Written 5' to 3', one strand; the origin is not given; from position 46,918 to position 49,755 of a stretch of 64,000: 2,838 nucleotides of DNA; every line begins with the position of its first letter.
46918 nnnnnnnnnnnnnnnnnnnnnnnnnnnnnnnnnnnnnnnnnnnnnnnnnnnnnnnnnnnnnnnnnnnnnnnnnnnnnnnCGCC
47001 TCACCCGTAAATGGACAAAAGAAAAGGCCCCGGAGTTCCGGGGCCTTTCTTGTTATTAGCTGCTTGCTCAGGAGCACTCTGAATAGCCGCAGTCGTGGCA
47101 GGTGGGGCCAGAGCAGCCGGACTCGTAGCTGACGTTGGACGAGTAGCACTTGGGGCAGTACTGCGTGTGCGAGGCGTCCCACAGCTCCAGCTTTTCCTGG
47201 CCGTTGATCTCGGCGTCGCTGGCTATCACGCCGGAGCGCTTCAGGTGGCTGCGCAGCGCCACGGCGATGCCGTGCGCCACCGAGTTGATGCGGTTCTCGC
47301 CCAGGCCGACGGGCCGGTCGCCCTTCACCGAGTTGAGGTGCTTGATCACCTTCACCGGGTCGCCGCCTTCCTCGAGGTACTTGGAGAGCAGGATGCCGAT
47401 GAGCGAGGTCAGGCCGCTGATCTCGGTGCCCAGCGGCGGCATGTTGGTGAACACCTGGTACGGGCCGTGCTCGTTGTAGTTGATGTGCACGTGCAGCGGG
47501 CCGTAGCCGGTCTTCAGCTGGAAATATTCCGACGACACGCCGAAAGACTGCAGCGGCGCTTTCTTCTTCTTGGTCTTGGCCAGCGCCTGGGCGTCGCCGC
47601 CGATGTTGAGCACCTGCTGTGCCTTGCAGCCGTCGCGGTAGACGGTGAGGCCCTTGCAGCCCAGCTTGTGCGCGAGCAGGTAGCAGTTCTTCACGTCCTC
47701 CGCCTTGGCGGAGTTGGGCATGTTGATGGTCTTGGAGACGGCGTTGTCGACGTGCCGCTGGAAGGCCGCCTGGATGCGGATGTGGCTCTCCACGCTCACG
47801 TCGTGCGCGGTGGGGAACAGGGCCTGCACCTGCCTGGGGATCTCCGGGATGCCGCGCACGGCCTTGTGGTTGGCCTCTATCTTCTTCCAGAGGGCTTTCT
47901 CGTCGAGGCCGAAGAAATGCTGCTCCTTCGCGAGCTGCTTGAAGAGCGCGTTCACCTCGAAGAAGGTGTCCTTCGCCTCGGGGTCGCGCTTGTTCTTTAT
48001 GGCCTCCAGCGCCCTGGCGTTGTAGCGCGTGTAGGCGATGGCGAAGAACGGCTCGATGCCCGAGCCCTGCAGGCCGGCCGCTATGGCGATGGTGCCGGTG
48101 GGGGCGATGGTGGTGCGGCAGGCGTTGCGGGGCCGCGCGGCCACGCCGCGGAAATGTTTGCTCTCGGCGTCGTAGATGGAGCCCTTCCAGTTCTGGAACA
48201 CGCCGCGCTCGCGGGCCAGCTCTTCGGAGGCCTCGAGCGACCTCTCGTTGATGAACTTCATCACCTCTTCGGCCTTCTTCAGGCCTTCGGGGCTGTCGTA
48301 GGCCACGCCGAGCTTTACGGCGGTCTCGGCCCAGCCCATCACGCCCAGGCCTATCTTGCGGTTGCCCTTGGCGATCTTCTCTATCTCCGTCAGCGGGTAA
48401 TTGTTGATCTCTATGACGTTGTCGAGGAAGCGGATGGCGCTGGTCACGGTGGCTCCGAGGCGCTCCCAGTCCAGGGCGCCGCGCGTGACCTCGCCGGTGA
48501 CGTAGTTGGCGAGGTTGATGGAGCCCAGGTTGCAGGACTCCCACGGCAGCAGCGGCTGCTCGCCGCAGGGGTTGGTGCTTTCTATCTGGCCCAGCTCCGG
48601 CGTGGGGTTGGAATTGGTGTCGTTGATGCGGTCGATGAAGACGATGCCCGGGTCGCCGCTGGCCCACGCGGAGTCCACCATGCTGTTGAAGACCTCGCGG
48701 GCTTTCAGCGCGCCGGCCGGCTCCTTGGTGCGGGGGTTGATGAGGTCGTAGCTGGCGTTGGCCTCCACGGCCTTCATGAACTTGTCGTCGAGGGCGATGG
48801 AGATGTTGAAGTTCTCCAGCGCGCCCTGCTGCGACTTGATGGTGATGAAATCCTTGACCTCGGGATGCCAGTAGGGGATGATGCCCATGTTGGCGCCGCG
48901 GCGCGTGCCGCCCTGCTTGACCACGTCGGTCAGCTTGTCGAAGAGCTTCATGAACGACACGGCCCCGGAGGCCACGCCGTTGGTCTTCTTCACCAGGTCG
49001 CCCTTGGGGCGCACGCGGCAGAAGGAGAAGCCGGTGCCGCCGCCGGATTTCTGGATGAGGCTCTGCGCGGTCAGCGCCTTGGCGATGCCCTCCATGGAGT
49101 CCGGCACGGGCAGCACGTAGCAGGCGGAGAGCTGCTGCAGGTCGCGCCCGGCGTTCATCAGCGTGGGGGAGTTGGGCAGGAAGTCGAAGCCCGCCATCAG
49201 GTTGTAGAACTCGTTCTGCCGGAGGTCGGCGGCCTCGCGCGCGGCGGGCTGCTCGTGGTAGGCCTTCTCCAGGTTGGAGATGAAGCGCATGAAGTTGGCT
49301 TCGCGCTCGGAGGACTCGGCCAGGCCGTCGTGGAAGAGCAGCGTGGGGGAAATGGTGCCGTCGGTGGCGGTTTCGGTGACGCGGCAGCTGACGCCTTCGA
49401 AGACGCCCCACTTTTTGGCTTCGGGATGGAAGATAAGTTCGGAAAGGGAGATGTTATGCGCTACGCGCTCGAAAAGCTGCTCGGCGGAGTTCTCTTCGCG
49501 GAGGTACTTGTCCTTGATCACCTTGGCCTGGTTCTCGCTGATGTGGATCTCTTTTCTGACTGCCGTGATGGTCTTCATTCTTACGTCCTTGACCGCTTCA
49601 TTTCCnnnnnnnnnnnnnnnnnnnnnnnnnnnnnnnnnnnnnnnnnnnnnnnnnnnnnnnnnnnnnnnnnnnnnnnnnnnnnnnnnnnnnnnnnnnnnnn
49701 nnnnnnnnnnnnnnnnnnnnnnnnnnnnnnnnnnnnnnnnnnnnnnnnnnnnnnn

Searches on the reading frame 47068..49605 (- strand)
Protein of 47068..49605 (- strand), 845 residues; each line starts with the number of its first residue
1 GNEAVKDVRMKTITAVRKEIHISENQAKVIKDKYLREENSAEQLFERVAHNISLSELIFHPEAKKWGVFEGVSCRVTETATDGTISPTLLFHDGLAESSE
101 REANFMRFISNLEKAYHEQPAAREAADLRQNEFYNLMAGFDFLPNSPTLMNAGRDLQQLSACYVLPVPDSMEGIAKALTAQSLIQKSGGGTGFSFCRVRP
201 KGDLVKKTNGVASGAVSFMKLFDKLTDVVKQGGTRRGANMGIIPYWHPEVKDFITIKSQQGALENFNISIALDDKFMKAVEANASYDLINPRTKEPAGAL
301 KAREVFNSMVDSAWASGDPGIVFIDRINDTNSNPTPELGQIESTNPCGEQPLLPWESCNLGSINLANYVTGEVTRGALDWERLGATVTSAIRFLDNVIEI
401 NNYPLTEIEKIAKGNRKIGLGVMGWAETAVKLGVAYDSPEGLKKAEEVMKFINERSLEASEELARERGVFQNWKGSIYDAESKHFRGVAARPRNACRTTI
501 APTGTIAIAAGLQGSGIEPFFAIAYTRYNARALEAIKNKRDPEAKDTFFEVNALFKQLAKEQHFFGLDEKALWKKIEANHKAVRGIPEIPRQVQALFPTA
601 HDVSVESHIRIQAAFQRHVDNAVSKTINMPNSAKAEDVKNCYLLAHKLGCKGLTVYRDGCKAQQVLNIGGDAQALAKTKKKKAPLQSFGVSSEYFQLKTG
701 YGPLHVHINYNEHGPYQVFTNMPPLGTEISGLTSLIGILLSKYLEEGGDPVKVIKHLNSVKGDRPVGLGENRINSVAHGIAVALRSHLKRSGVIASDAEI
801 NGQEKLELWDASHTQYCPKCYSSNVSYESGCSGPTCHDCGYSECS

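Call 64: search_protein_families(library=pfam, proteins=[window:47068-49605:-], max_evalue=0.00001)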
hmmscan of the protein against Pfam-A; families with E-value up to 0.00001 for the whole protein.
window:47068-49605:- (845 aa): 3 families
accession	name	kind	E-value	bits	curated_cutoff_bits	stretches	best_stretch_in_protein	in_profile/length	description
PF02867.20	Ribonuc_red_lgC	-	6e-127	424.9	23.9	1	160-656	1-523/523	Ribonucleotide reductase, barrel domain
PF00317.26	Ribonuc_red_lgN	-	1e-12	48.4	28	1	23-156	4-76/77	Ribonucleotide reductase, all-alpha domain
PF12637.14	TSCPD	-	9.1e-08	32.7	22.8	1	697-788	7-88/88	TSCPD domain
